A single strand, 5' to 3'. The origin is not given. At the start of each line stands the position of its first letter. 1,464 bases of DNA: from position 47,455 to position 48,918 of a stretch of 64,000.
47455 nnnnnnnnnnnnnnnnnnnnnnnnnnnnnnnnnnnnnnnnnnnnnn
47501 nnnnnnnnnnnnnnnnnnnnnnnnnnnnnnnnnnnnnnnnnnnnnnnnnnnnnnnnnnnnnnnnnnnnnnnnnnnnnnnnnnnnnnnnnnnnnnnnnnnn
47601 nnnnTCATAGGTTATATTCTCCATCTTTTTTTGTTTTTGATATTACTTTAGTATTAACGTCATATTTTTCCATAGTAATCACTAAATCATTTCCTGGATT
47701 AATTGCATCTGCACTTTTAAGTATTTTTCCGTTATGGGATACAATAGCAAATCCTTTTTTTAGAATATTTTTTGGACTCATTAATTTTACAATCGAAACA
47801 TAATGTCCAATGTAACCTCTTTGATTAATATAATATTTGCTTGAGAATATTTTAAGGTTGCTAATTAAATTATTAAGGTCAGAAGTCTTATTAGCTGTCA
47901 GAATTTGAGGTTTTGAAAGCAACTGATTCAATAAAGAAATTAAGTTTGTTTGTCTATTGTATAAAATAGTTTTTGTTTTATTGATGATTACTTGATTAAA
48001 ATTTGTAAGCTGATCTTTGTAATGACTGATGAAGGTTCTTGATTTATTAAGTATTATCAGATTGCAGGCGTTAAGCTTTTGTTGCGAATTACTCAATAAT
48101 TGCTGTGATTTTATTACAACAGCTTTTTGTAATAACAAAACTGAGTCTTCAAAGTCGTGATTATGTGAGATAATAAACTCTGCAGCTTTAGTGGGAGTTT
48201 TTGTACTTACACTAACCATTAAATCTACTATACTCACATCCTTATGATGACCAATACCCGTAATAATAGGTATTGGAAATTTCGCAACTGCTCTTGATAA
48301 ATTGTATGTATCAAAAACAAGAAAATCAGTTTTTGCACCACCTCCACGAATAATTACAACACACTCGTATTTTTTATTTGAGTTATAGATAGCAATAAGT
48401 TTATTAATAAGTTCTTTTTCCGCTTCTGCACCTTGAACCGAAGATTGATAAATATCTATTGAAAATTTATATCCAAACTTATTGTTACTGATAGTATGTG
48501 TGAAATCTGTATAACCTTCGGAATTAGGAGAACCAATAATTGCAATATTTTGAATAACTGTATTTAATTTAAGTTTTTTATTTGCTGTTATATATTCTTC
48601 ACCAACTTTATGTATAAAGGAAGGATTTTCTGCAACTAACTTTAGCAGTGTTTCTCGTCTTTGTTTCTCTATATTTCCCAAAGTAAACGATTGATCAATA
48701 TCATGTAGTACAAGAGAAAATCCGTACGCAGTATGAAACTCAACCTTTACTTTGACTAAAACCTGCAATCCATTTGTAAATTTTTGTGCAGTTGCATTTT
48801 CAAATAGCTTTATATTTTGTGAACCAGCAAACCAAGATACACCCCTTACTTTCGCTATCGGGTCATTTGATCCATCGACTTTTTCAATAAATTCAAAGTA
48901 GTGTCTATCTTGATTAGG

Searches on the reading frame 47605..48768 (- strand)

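Call 80: search_protein_families(library=pfam, proteins=[window:47605-48768:-], max_evalue=0.0001)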
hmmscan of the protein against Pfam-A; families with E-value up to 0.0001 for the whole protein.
window:47605-48768:- (387 aa): 1 family
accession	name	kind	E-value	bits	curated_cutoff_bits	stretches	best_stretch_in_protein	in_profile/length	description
PF02601.20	Exonuc_VII_L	-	1.2e-63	215.9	35.9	1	60-372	2-313/315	Exonuclease VII, large subunit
